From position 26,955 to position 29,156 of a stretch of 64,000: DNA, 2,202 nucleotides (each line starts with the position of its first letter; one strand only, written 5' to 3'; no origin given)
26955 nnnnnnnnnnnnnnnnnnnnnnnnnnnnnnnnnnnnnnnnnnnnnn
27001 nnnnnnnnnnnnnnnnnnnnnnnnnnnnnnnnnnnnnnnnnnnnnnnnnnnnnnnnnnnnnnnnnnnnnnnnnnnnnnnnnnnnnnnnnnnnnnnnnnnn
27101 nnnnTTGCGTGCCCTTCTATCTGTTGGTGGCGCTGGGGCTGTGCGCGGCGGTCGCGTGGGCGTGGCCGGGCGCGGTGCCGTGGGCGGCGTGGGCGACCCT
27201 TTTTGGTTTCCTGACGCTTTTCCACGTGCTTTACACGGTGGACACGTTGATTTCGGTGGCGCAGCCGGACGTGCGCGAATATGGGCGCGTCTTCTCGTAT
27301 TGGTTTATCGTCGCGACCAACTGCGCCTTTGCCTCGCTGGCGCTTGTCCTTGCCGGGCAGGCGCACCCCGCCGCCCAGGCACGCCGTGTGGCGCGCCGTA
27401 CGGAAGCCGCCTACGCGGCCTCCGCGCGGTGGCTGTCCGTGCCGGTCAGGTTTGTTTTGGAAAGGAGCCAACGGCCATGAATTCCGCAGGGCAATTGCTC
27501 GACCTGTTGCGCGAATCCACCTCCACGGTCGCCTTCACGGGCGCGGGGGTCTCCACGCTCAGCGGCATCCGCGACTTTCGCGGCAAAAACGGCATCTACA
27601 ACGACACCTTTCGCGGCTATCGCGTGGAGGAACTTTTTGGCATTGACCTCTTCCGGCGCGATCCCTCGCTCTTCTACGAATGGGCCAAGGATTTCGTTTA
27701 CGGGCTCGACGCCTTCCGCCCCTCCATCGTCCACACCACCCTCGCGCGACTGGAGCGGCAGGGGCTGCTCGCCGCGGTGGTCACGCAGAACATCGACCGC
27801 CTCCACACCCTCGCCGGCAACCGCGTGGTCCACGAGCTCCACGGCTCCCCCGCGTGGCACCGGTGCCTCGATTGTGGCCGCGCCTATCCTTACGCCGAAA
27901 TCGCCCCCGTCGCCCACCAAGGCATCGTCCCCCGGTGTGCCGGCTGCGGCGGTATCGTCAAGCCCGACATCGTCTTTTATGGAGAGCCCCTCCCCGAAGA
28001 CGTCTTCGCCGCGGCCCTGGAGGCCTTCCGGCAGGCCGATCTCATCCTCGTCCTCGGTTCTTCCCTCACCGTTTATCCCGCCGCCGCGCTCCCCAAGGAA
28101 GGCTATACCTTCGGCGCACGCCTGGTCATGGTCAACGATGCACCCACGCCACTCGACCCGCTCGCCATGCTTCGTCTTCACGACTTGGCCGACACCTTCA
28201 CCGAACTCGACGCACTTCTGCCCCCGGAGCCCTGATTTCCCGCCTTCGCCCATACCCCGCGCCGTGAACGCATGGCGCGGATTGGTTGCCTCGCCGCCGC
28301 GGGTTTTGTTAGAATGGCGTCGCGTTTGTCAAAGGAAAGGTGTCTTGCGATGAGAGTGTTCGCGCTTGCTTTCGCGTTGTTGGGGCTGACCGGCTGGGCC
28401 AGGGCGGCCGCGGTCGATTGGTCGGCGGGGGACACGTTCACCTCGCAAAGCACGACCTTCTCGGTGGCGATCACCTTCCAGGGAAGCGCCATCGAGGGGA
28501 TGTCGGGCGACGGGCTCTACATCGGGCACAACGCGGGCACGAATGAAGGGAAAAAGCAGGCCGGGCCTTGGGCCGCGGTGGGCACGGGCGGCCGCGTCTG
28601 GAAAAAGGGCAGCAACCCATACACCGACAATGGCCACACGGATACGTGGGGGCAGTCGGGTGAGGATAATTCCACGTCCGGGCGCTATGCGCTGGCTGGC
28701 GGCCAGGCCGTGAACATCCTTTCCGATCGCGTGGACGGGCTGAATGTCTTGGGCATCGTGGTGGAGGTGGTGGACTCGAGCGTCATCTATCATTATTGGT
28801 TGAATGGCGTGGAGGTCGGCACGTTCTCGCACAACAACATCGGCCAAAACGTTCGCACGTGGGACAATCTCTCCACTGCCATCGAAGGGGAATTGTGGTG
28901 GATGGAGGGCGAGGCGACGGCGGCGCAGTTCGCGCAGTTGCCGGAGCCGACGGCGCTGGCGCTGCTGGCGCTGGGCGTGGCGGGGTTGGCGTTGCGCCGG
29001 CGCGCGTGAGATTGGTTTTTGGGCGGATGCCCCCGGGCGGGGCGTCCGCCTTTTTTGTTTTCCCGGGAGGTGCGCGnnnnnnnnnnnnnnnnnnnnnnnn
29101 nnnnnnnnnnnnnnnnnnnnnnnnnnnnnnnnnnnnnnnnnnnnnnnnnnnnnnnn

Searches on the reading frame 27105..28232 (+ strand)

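Call 21: search_protein_families(library=pfam, proteins=[window:27105-28232:+], max_evalue=0.00001)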
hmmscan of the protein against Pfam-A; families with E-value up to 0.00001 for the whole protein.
window:27105-28232:+ (376 aa): 1 family
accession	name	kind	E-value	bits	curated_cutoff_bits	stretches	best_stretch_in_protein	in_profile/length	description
PF02146.23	SIR2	-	8.9e-50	169.6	24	1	146-325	1-180/180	Sir2 family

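Call 91: search_protein_families(library=padloc, proteins=[window:27105-28232:+], max_evalue=0.001)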
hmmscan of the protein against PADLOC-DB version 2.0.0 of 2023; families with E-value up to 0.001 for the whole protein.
window:27105-28232:+ (376 aa): 0 families

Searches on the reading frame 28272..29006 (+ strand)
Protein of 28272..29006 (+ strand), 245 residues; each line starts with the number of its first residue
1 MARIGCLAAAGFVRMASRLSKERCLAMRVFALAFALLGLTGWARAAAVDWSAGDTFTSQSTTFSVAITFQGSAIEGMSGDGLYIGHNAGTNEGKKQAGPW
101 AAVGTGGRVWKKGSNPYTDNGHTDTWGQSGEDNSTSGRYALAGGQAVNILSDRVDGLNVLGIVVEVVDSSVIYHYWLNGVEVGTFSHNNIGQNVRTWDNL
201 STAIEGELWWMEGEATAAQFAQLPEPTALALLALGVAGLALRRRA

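Call 21: search_protein_families(library=pfam, proteins=[window:28272-29006:+], max_evalue=0.00001)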
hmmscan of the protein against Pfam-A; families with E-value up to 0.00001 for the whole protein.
window:28272-29006:+ (245 aa): 1 family
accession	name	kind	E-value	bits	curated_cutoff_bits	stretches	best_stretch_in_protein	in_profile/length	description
PF07589.16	PEP-CTERM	-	8.8e-06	26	20.7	1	224-244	3-24/24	PEP-CTERM motif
